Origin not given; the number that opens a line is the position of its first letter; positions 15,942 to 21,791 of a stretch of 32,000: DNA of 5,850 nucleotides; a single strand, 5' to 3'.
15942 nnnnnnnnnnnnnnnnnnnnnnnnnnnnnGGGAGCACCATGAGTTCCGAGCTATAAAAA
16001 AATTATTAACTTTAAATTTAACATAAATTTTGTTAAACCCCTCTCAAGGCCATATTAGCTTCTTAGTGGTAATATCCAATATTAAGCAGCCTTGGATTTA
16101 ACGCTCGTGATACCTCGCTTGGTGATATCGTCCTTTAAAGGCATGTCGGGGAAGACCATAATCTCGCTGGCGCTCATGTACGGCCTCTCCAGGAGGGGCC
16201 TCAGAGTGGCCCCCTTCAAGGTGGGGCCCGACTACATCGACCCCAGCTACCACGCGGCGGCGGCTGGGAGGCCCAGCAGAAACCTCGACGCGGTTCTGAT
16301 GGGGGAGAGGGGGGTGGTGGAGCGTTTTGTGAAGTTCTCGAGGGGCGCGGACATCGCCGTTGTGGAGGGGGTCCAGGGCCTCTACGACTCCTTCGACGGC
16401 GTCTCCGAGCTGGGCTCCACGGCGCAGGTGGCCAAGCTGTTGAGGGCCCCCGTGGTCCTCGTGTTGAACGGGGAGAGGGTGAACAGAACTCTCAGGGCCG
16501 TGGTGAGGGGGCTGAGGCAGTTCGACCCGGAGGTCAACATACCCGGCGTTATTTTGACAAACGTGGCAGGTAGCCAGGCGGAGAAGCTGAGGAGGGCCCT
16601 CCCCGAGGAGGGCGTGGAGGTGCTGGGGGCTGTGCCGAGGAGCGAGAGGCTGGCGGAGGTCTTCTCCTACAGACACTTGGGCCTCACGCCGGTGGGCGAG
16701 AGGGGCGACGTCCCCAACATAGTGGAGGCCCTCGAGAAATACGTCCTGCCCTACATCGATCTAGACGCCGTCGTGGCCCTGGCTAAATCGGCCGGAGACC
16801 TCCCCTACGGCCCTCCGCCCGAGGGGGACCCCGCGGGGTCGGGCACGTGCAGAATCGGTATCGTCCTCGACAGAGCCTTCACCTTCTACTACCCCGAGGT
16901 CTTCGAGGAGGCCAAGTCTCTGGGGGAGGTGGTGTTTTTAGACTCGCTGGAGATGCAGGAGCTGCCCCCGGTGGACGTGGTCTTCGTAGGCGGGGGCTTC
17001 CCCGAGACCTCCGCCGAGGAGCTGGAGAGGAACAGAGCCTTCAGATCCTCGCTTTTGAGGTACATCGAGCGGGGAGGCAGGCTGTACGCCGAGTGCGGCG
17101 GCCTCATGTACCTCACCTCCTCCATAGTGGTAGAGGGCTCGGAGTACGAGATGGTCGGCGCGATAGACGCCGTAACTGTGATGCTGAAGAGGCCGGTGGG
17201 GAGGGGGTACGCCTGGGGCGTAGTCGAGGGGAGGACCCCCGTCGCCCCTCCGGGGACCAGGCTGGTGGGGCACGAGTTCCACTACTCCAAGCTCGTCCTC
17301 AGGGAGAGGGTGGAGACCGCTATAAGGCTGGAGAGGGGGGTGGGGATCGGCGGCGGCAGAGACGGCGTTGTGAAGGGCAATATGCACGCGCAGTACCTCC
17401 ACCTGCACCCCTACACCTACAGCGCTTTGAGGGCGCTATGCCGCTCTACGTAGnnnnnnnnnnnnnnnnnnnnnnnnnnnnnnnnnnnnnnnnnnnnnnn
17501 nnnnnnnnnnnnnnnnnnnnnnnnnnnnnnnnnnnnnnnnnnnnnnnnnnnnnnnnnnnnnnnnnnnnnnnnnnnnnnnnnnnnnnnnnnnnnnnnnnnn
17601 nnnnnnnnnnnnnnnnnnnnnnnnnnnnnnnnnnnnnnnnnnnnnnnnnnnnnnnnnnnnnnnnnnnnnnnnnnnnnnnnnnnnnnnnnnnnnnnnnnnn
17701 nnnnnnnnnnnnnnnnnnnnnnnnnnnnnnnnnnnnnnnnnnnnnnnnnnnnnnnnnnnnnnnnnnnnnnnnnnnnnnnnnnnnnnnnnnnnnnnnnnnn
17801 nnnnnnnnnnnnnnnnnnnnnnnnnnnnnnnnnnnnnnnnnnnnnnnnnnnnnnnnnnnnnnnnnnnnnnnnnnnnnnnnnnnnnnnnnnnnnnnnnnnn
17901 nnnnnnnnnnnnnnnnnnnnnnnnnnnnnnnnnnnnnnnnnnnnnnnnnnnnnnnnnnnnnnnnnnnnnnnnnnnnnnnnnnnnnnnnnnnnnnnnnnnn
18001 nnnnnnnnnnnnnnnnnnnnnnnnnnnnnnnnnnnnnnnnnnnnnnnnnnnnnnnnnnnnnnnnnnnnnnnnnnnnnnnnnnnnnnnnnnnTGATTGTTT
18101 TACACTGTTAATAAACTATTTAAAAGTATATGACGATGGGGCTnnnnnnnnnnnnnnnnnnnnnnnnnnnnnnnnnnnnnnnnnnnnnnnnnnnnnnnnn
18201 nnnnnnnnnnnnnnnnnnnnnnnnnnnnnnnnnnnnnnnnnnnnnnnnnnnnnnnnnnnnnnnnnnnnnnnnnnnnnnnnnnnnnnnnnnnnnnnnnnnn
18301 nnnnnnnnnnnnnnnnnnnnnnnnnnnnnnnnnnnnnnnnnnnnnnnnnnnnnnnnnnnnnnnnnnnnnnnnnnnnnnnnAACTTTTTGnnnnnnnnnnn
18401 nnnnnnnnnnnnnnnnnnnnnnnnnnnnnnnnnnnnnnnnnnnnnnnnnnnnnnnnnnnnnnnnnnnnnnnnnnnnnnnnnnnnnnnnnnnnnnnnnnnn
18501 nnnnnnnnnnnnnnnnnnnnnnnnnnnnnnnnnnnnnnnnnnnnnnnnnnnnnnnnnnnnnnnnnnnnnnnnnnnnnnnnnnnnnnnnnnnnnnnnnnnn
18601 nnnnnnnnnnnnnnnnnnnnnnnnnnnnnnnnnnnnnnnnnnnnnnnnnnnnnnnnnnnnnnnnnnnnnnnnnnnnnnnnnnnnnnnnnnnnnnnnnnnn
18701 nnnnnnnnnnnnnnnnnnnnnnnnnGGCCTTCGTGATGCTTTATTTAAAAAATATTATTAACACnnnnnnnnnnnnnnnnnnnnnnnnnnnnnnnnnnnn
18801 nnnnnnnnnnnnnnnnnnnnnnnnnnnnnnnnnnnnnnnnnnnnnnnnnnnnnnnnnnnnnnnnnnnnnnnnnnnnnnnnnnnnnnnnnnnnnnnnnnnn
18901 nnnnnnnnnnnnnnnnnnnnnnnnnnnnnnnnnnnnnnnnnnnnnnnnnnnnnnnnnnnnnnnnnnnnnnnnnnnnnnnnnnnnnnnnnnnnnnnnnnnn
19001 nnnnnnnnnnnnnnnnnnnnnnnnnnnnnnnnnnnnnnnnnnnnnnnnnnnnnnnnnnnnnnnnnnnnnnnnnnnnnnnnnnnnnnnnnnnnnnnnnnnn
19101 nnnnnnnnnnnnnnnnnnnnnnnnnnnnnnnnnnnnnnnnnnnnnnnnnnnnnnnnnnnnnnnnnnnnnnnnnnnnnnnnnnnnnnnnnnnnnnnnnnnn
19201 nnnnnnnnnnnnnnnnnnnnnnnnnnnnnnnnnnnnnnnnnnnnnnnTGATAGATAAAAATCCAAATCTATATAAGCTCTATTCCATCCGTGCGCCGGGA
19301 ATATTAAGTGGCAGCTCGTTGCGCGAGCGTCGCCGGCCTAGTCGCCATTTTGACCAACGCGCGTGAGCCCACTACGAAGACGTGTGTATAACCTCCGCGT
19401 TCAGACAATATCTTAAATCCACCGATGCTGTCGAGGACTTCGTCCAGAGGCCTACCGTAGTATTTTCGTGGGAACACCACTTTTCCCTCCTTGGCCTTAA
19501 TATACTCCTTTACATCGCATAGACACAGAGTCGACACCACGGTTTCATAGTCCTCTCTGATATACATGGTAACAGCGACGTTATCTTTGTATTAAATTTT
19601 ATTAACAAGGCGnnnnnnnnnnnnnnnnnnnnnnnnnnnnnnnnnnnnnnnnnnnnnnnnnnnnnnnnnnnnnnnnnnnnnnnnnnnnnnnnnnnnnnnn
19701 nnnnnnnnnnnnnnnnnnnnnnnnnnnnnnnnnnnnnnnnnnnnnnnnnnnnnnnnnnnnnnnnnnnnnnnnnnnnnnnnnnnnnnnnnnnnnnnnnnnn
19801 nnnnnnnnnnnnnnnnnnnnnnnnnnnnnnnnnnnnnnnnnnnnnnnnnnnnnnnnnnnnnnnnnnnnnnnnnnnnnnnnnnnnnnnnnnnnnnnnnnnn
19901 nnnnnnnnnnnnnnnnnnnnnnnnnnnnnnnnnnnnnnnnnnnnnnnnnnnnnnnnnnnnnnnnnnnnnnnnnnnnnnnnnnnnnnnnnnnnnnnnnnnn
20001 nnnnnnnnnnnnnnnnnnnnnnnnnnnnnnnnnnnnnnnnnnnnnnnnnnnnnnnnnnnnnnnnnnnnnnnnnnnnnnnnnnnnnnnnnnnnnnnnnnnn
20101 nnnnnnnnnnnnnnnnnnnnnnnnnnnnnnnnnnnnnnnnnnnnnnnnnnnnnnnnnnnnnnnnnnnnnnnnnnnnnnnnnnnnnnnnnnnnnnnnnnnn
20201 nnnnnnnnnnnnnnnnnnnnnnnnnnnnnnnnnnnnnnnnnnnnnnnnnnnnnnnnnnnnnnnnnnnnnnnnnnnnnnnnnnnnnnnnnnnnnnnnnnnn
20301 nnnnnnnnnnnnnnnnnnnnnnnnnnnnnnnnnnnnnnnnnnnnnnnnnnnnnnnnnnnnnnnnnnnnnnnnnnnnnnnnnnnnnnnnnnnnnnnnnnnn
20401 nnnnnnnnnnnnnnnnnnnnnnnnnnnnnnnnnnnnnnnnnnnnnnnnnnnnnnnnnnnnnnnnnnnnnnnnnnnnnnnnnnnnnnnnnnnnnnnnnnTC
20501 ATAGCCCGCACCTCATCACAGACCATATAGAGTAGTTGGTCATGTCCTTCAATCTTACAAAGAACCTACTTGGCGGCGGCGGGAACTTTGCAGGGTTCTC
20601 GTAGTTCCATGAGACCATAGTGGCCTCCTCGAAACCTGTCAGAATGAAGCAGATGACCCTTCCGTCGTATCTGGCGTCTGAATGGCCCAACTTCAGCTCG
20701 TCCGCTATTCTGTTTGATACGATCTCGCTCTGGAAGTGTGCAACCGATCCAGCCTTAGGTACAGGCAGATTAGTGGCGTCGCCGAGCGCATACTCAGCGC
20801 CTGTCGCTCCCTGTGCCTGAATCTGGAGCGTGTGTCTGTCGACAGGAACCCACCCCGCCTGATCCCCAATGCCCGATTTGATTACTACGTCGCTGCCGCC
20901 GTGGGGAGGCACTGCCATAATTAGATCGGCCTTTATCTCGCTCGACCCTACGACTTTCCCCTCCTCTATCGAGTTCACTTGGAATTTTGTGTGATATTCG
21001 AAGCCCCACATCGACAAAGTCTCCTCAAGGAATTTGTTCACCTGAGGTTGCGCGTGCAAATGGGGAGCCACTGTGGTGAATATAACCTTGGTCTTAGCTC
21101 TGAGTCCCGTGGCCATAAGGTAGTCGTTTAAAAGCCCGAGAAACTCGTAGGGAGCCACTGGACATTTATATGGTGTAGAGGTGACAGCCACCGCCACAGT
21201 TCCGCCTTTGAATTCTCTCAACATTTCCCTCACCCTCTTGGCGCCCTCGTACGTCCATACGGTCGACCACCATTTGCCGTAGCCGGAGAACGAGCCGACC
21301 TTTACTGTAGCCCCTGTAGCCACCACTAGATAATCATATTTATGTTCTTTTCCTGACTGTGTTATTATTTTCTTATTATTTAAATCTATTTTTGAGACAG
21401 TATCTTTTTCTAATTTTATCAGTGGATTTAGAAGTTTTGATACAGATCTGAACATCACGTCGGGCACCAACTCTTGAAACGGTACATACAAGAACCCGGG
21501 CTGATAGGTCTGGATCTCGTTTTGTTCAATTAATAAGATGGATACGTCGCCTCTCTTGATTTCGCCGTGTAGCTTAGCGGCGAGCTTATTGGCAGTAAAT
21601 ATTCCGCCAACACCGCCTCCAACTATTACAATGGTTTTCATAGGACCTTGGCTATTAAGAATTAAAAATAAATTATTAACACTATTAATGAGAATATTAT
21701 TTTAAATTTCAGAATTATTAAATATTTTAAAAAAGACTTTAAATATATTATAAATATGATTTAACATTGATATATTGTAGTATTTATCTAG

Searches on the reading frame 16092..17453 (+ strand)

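Call 51: search_protein_families(library=pfam, proteins=[window:16092-17453:+], max_evalue=0.01)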
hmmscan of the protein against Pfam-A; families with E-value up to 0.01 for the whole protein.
window:16092-17453:+ (453 aa): 4 families
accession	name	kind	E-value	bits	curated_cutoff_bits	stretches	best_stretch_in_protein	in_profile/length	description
PF07685.20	GATase_3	-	3.3e-33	115.4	27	1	254-439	1-190/196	CobB/CobQ-like glutamine amidotransferase domain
PF01656.29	CbiA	-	4.4e-17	62.7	25.4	1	11-191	2-119/125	CobQ/CobB/MinD/ParA nucleotide binding domain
PF13500.12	AAA_26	-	3.9e-13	50.2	27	1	71-188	83-195/198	AAA domain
PF17626.7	IncF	-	0.0027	18.5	27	1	87-142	12-65/104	Inclusion membrane protein F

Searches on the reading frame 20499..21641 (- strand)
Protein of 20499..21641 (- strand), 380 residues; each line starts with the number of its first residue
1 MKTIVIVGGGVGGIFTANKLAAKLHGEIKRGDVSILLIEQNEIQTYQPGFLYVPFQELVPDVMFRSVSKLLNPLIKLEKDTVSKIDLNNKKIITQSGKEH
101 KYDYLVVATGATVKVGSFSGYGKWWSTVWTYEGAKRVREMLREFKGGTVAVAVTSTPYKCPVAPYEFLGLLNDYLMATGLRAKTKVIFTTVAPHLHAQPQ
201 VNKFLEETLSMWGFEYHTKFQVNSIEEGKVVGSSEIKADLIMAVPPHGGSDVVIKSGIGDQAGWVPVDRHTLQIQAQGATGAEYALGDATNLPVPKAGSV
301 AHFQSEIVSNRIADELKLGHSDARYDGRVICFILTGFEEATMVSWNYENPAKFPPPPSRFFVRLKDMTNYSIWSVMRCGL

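Call 5: search_protein_families(library=ncbifam, proteins=[window:20499-21641:-])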
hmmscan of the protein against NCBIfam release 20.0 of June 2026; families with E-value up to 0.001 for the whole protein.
window:20499-21641:- (380 aa): 7 families
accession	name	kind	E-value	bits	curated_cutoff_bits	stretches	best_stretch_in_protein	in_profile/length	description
NF049943.1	SQR_III_seleno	exception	3.9e-84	282.9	525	1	2-356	1-359/406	type III sulfide quinone reductase, selenoprotein subtype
TIGR03169.1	Nterm_to_SelD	hypoth_equivalog_domain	1.6e-13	50.8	310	1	77-317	71-312/365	pyridine nucleotide-disulfide oxidoreductase family protein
NF042949.2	3PPDioc_HcaD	equivalog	5e-06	25.5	450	1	2-143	2-141/386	3-phenylpropionate/cinnamic acid dioxygenase ferredoxin--NAD(+) reductase subunit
TIGR03385.1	CoA_CoA_reduc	equivalog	9.9e-06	24.6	578.8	1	4-290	2-283/439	CoA-disulfide reductase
TIGR02374.1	nitri_red_nirB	equivalog_domain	1.4e-05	23.7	578.35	1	79-148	74-144/794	nitrite reductase large subunit NirB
NF003437.0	PRK04965.1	equivalog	6.2e-05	22.2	392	1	2-122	3-120/378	NADH:flavorubredoxin reductase NorW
NF007286.0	PRK09754.1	equivalog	0.00013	20.9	447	1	2-145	4-145/400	phenylpropionate dioxygenase ferredoxin reductase subunit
